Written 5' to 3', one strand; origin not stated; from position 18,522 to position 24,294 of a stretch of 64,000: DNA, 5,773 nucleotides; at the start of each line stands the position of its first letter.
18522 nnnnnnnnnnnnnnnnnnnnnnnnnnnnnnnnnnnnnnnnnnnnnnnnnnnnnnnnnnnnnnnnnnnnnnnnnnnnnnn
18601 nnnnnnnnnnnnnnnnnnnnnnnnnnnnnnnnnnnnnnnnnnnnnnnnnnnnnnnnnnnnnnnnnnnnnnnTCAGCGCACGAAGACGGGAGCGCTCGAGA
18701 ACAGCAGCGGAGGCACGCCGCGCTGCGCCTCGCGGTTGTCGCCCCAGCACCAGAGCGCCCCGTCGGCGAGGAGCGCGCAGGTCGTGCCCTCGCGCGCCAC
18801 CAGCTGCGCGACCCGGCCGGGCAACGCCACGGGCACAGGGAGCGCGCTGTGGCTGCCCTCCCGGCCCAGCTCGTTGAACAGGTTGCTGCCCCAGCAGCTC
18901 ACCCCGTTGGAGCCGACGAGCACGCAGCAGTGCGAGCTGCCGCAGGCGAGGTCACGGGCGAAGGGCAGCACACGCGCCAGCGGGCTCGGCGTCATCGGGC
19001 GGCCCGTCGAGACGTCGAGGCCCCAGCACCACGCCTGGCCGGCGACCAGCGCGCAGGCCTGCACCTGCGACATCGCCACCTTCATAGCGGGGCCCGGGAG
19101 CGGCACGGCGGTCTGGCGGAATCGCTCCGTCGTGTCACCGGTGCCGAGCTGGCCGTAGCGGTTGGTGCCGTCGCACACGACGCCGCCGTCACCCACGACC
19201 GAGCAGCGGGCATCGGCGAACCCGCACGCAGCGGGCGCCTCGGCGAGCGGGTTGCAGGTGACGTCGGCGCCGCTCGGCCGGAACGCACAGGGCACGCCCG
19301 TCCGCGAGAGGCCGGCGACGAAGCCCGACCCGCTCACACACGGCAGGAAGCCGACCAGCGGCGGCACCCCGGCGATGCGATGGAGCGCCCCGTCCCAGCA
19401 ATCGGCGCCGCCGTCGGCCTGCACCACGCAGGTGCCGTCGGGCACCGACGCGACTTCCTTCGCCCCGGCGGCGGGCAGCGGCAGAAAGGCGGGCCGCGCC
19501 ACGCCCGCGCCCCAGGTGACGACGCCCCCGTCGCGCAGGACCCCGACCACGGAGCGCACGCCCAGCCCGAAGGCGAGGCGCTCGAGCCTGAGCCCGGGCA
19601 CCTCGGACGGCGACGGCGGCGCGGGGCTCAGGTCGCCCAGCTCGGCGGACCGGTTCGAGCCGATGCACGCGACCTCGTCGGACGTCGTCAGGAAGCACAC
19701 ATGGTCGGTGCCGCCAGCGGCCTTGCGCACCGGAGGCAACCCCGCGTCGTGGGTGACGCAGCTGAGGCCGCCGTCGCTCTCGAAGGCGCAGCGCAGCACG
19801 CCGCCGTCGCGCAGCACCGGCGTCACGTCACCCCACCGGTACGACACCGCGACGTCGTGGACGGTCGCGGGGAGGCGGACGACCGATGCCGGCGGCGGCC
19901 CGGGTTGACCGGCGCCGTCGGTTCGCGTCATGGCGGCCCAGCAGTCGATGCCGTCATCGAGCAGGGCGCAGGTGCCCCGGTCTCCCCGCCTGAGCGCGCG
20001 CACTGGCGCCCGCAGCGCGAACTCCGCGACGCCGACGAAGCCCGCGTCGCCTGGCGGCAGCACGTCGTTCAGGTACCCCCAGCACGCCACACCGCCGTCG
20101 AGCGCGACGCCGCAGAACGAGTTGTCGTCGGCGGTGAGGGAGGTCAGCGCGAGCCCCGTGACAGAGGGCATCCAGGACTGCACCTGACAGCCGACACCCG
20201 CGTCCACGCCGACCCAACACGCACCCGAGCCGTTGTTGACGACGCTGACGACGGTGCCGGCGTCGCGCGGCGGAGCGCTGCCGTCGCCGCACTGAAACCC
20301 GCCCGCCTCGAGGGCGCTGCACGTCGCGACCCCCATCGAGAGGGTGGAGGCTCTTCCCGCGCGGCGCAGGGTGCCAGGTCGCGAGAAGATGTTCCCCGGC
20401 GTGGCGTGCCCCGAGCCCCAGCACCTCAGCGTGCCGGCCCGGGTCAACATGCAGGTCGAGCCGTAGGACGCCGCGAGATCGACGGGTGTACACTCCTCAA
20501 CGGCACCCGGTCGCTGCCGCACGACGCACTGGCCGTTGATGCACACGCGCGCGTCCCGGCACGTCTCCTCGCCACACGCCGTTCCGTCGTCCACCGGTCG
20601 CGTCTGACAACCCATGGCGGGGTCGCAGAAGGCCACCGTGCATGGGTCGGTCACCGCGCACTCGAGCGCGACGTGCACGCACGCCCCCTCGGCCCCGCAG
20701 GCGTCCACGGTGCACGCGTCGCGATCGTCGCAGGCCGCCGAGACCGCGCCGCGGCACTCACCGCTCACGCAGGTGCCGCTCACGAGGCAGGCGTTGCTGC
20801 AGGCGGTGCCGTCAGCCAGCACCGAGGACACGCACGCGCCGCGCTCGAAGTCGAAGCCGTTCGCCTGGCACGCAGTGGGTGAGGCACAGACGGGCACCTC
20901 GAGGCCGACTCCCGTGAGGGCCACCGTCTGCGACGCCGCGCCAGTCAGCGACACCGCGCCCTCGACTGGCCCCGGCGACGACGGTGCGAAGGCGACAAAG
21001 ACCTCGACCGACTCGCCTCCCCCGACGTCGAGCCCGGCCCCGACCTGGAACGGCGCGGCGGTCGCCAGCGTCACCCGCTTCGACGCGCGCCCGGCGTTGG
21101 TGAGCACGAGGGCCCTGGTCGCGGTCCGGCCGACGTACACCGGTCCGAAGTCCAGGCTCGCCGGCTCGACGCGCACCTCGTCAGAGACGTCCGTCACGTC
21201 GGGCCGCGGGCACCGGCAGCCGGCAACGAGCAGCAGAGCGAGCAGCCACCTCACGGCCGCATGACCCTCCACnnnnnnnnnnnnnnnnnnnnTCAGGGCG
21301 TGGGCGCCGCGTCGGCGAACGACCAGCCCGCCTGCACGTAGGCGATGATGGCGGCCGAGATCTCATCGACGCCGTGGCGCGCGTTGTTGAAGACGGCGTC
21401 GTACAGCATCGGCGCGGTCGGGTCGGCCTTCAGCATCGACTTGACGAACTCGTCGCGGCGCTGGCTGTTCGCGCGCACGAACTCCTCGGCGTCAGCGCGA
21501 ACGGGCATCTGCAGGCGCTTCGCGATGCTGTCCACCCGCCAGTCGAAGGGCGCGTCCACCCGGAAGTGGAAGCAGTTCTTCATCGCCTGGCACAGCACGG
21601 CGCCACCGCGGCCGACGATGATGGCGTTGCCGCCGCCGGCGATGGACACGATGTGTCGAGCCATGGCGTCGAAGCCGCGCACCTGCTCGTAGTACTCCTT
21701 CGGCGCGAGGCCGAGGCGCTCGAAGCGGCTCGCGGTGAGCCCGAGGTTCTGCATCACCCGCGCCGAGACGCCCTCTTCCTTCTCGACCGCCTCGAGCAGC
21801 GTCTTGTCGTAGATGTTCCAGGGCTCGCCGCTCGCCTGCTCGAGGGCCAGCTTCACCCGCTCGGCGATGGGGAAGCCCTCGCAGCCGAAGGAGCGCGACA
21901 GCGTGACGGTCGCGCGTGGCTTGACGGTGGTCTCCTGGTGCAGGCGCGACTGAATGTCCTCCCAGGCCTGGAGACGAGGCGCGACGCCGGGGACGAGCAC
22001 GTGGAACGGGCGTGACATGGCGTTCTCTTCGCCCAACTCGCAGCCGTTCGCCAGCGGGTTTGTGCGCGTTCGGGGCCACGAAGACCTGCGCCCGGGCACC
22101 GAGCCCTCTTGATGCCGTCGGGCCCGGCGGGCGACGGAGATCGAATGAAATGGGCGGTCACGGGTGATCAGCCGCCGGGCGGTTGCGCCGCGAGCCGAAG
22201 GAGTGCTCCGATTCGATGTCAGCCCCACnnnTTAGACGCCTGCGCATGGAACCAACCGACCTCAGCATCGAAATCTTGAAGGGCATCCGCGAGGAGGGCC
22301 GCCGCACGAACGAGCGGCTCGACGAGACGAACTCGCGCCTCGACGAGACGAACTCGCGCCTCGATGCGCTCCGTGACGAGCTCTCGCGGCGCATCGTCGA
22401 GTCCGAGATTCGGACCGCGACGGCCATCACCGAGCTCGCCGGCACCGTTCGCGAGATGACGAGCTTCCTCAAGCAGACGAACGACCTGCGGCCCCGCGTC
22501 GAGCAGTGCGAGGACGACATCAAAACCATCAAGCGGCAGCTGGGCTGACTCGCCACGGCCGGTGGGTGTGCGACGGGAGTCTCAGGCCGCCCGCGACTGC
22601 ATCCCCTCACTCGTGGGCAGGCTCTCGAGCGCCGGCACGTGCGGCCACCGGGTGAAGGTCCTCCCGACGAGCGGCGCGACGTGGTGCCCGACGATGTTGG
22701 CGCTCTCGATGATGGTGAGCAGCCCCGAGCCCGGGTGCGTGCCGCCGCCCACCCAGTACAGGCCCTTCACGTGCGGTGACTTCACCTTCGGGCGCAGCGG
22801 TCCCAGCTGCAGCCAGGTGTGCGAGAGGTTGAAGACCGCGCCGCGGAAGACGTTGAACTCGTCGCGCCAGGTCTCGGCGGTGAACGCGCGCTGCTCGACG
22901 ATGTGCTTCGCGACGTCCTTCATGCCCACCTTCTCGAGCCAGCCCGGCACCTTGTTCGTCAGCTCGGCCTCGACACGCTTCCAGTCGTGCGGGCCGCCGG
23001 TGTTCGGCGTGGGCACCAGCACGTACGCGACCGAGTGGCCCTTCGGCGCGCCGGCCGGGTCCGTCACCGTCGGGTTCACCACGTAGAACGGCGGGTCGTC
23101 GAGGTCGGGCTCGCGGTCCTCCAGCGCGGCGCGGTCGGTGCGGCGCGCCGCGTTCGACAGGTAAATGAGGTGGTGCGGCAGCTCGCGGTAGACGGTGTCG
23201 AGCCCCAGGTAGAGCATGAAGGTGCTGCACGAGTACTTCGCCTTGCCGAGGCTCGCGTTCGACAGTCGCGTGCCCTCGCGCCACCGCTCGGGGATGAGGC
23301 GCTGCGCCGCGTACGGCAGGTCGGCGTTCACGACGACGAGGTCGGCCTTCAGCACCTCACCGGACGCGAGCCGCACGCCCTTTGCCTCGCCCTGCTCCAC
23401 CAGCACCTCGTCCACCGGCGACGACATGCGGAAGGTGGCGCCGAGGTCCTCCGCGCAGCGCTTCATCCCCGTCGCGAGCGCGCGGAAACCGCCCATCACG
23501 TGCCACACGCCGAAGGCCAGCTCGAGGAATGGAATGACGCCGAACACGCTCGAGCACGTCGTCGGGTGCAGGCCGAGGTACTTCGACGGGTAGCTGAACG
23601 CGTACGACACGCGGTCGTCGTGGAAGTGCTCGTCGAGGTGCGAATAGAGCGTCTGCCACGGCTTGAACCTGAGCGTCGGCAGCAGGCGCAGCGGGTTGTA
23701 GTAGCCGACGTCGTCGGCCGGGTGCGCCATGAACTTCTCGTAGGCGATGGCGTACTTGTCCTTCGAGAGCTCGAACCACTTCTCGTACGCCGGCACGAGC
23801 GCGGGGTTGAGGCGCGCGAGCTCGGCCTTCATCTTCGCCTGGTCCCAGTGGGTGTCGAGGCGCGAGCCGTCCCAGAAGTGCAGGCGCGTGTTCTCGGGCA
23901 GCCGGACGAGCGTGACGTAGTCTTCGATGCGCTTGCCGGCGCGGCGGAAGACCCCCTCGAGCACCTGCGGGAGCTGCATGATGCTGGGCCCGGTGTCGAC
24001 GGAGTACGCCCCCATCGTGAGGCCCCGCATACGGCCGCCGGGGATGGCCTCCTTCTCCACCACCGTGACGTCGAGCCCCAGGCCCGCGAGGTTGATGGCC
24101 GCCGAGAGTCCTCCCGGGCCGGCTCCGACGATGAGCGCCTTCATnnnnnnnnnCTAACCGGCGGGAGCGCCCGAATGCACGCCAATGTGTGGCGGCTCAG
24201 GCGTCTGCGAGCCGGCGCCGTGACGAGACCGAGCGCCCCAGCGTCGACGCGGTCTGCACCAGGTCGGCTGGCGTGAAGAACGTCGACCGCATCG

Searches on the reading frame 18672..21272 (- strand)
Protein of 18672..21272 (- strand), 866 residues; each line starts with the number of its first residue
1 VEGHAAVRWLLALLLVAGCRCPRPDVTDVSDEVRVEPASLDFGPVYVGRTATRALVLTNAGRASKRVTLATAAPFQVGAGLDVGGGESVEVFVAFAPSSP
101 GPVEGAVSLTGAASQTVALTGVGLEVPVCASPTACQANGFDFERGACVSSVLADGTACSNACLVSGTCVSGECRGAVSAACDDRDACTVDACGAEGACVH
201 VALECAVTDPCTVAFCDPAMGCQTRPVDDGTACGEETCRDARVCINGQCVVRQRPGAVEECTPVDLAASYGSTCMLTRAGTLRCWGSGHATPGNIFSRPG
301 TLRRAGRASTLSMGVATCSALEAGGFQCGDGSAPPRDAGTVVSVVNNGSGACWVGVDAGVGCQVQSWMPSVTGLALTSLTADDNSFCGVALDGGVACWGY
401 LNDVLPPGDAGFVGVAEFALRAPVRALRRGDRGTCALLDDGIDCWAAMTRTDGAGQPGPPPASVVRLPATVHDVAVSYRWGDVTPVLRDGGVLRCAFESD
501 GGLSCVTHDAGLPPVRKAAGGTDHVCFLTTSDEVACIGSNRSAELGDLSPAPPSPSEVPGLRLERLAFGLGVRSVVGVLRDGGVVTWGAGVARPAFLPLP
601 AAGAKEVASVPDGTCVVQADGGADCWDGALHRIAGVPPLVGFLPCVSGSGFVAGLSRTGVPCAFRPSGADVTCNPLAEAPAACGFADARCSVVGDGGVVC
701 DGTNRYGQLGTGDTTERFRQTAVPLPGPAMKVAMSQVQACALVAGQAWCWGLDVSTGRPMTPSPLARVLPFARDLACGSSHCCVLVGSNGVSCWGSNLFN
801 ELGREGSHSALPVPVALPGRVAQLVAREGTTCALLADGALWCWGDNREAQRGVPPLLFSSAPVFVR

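Call 11: search_protein_families(library=pfam, proteins=[window:18672-21272:-], max_evalue=0.01)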
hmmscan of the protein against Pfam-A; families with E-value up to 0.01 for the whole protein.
window:18672-21272:- (866 aa): 7 families
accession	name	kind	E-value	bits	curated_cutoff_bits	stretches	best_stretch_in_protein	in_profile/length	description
PF25390.1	WD40_RLD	-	1.8e-27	97.1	150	2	693-853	47-229/363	RCC1-like domain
PF13540.12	RCC1_2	-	3.1e-17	62.2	22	4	830-850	10-30/30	Regulator of chromosome condensation (RCC1) repeat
PF00526.23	Dicty_CTDC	-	2.2e-11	43.8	27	1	181-201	2-22/24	Dictyostelium (slime mold) repeat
PF15780.11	ASH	-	7.8e-06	26.4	27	1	37-111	7-90/98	Abnormal spindle-like microcephaly-assoc'd, ASPM-SPD-2-Hydin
PF00415.24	RCC1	-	9.8e-05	23.3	21.7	0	696-717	2-23/50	Regulator of chromosome condensation (RCC1) repeat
PF22073.2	Cep192_D4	-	0.00016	22.3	35.5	1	34-123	5-111/112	Cep192 domain 4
PF24770.2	Ig-CFAP74_2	-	0.0094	16.9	27.4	0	38-65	6-33/185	CFAP74 second Ig-like domain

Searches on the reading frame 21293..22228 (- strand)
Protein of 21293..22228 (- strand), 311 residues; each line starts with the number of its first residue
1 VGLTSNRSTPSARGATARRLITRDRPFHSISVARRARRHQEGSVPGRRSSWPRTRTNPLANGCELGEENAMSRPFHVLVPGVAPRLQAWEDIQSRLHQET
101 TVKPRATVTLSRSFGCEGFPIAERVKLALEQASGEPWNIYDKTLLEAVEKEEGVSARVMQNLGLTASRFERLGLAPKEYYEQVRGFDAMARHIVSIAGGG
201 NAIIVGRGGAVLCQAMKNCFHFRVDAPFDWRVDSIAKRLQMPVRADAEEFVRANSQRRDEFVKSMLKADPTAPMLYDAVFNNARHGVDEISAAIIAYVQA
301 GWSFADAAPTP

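Call 11: search_protein_families(library=pfam, proteins=[window:21293-22228:-], max_evalue=0.01)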
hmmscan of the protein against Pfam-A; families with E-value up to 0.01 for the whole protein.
window:21293-22228:- (311 aa): 1 family
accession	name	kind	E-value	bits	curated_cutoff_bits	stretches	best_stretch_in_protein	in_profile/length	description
PF13189.12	Cytidylate_kin2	-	8.3e-24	85.1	28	1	108-283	2-175/176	Cytidylate kinase-like family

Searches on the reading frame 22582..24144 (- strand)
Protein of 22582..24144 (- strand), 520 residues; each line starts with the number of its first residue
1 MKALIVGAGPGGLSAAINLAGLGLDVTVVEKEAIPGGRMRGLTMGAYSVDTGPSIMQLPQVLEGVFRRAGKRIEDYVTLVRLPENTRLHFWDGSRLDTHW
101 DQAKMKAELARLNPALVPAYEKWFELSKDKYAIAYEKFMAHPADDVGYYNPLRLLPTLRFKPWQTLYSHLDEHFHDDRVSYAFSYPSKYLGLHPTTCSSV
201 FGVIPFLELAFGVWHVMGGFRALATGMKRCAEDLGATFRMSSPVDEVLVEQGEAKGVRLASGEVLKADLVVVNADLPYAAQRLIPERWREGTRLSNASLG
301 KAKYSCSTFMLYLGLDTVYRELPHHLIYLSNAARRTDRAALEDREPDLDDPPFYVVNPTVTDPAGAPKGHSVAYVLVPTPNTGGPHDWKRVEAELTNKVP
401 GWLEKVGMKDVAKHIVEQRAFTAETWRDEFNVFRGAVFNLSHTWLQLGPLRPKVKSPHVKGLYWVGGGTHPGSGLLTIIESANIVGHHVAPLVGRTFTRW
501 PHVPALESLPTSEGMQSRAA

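Call 11: search_protein_families(library=pfam, proteins=[window:22582-24144:-], max_evalue=0.01)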
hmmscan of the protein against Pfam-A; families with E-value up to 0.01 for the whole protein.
window:22582-24144:- (520 aa): 13 families
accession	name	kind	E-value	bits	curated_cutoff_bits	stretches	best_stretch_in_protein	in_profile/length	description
PF01593.30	Amino_oxidase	-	4.8e-21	76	19.8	1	11-473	2-427/443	Flavin containing amine oxidoreductase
PF13450.12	NAD_binding_8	-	2.1e-11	44.4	21.9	1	5-59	1-55/68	NAD(P)-binding Rossmann-like domain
PF01266.30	DAO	-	7.7e-11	42.5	27.9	1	3-278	2-205/353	FAD dependent oxidoreductase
PF07992.20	Pyr_redox_2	-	4.6e-08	33.3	26.1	1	2-39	2-40/291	Pyridine nucleotide-disulphide oxidoreductase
PF12831.13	FAD_oxidored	-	6.8e-08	32.6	27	1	4-79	3-74/416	FAD dependent oxidoreductase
PF00890.30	FAD_binding_2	-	9.8e-08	32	20.4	1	3-33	2-32/414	FAD binding domain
PF01494.25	FAD_binding_3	-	9.2e-06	25.5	22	1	2-46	3-47/349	FAD binding domain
PF00070.33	Pyr_redox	-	2.8e-05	25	22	1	2-34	1-33/82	Pyridine nucleotide-disulphide oxidoreductase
PF03486.20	HI0933_like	-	0.00011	22.2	50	1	2-39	2-39/244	HI0933-like protein Rossmann domain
PF13738.12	Pyr_redox_3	-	0.00043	20.1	30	1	4-34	1-32/305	Pyridine nucleotide-disulphide oxidoreductase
PF01946.23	Thi4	-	0.00069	19.4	26.2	1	4-41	21-59/235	Thi4 family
PF04820.20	Trp_halogenase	-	0.0027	17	21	0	4-35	3-38/458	Tryptophan halogenase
PF01134.28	GIDA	-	0.0035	16.9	22.1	0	4-30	3-29/391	Glucose inhibited division protein A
